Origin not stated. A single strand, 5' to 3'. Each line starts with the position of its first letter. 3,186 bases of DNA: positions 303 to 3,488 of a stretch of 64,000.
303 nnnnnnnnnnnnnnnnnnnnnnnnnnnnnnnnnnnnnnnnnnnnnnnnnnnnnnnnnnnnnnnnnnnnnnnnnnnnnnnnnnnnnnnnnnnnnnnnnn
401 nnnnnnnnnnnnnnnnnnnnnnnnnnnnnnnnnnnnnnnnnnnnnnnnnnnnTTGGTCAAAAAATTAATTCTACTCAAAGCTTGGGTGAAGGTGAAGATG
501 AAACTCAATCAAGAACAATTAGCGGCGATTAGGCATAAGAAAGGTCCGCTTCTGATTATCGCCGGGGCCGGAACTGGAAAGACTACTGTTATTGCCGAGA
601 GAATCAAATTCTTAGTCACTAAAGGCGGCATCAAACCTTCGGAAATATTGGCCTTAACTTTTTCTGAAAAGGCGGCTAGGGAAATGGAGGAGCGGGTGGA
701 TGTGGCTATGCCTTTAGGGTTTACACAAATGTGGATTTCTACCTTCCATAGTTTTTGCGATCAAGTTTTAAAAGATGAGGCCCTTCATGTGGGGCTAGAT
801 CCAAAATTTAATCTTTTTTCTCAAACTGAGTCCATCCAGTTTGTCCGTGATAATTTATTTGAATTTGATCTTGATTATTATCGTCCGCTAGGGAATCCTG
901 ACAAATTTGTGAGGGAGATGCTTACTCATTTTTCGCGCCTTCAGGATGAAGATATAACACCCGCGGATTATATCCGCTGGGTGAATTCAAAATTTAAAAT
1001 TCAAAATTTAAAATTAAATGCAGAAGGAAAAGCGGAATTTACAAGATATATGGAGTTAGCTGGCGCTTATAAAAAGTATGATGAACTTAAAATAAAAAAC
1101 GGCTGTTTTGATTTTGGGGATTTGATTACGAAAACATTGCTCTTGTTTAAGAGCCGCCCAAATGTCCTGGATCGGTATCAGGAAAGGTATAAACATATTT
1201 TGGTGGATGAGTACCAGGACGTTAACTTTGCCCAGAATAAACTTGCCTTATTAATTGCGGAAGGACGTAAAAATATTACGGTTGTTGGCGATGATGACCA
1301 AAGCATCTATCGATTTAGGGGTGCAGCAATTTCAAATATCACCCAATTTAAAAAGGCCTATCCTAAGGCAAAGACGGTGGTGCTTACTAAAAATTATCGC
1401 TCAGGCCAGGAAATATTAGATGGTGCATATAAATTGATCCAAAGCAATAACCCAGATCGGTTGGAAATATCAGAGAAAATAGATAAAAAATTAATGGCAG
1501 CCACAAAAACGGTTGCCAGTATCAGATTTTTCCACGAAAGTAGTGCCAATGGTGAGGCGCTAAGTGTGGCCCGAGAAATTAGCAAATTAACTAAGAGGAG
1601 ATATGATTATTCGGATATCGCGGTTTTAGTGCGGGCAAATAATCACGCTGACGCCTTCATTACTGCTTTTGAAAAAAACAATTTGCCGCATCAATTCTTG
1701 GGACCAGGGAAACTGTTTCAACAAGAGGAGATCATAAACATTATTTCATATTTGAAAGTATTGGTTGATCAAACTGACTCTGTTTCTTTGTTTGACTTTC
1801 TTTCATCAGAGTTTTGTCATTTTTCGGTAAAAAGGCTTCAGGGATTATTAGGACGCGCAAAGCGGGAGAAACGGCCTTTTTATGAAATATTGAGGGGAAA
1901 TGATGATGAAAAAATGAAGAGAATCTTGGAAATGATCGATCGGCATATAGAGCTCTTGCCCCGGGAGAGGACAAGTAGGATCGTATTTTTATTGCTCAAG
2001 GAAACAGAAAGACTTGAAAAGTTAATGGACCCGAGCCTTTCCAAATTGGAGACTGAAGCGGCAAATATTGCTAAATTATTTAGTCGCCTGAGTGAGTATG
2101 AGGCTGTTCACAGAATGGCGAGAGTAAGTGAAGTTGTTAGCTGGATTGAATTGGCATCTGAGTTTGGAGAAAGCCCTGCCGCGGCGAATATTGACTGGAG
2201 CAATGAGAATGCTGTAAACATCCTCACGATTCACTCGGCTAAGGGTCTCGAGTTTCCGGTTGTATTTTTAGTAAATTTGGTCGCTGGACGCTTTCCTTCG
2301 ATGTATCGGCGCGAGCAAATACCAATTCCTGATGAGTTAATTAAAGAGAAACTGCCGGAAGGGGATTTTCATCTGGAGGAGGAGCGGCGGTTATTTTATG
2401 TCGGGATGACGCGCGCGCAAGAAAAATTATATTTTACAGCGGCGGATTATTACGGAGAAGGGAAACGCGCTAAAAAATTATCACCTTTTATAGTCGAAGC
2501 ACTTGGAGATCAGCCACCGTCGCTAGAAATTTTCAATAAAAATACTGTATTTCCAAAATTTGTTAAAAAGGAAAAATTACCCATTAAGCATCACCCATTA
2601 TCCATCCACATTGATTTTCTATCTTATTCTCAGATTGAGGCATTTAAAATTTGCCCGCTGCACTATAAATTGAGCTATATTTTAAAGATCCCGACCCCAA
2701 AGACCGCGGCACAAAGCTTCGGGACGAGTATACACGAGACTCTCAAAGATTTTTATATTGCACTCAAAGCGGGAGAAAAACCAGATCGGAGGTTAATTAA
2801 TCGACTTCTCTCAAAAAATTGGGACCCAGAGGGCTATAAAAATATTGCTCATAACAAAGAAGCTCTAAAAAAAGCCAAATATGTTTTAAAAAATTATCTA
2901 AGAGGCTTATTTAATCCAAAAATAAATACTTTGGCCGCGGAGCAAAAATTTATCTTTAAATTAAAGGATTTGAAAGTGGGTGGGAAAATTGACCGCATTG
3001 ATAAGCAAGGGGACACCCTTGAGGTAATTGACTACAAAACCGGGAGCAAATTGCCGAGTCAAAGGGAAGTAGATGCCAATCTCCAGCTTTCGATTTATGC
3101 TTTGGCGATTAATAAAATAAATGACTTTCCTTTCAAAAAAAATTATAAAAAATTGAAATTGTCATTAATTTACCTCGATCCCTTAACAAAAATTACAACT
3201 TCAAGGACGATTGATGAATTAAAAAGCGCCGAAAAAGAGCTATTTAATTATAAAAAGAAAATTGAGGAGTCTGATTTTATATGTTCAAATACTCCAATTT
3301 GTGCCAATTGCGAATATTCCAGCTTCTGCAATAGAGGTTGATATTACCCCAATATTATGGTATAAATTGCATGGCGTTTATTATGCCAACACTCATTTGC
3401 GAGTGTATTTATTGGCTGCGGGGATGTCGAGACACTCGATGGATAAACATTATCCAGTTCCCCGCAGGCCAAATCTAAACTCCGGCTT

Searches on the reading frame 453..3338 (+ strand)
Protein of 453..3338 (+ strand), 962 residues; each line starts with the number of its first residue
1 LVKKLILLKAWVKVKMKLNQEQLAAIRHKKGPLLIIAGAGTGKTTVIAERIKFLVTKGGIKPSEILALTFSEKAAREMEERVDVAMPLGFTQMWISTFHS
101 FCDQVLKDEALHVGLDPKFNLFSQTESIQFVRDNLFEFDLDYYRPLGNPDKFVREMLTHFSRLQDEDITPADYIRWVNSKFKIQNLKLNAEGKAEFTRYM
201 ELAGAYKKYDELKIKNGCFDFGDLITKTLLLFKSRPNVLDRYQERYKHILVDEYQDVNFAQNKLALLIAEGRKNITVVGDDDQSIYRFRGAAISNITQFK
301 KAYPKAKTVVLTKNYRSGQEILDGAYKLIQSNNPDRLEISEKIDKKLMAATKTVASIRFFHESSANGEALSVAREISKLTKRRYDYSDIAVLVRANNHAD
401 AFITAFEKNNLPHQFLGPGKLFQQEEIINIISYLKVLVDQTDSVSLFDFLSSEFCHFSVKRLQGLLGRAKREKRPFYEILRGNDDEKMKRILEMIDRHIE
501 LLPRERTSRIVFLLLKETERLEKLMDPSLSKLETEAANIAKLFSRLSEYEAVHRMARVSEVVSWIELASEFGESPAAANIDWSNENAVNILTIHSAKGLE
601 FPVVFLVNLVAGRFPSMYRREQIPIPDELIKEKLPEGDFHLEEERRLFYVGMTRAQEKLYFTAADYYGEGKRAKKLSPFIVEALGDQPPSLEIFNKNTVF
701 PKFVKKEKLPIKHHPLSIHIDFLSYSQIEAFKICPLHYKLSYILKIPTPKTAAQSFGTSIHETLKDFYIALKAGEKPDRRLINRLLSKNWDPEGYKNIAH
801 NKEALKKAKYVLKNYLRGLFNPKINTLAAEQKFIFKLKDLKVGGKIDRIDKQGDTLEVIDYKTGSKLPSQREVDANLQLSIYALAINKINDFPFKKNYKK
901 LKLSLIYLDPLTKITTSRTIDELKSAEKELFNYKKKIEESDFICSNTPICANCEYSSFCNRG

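Call 7: search_protein_families(library=ncbifam, proteins=[window:453-3338:+], max_evalue=1e-10)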
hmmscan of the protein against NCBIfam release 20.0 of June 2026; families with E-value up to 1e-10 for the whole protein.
window:453-3338:+ (962 aa): 15 families
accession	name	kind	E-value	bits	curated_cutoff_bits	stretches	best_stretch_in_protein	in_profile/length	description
TIGR01073.1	pcrA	equivalog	7.5e-130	434.5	911.2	1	17-665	4-611/725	DNA helicase PcrA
TIGR01074.1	rep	equivalog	2.2e-107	360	951.45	1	17-672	1-623/668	DNA helicase Rep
NF008743.0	PRK11773.1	equivalog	2.6e-98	330.2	965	1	17-682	9-635/720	DNA helicase II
TIGR01075.1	uvrD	equivalog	4e-97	326.2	1144.45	2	161-669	125-618/715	DNA helicase II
NF008172.0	PRK10919.1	equivalog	2.1e-78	264.2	1168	1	16-665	1-613/673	DNA helicase Rep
TIGR02785.1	addA_Gpos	equivalog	1.4e-60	205.3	707.65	3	378-609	568-805/1234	helicase-exonuclease AddAB subunit AddA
NF008276.0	PRK11054.1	equivalog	5.6e-48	163.9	543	2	196-338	385-524/684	DNA helicase IV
TIGR00609.1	recB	equivalog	1.9e-45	155.4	696.05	1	214-667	338-816/1175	exodeoxyribonuclease V subunit beta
TIGR02784.1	addA_alphas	equivalog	3.6e-45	154.8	860.75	2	375-665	572-871/1138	double-strand break repair helicase AddA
NF010485.0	PRK13909.1-2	equivalog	2.3e-33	115.5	650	1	192-608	274-631/909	RecB-like helicase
NF010487.0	PRK13909.1-4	equivalog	8.6e-29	100.4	759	1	206-438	284-527/924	RecB-like helicase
NF008128.0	PRK10876.1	equivalog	9e-15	53.4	1697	0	213-332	343-464/1181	exodeoxyribonuclease V subunit beta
NF041464.1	HelD_BACSU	equivalog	3.9e-14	51.5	419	0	243-449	544-734/779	RNA polymerase recycling motor HelD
NF010484.0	PRK13909.1-1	equivalog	1.4e-12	46.3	1074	0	32-82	7-56/945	RecB-like helicase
NF010486.0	PRK13909.1-3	equivalog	7.8e-11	40.7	1109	0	220-412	303-509/921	RecB-like helicase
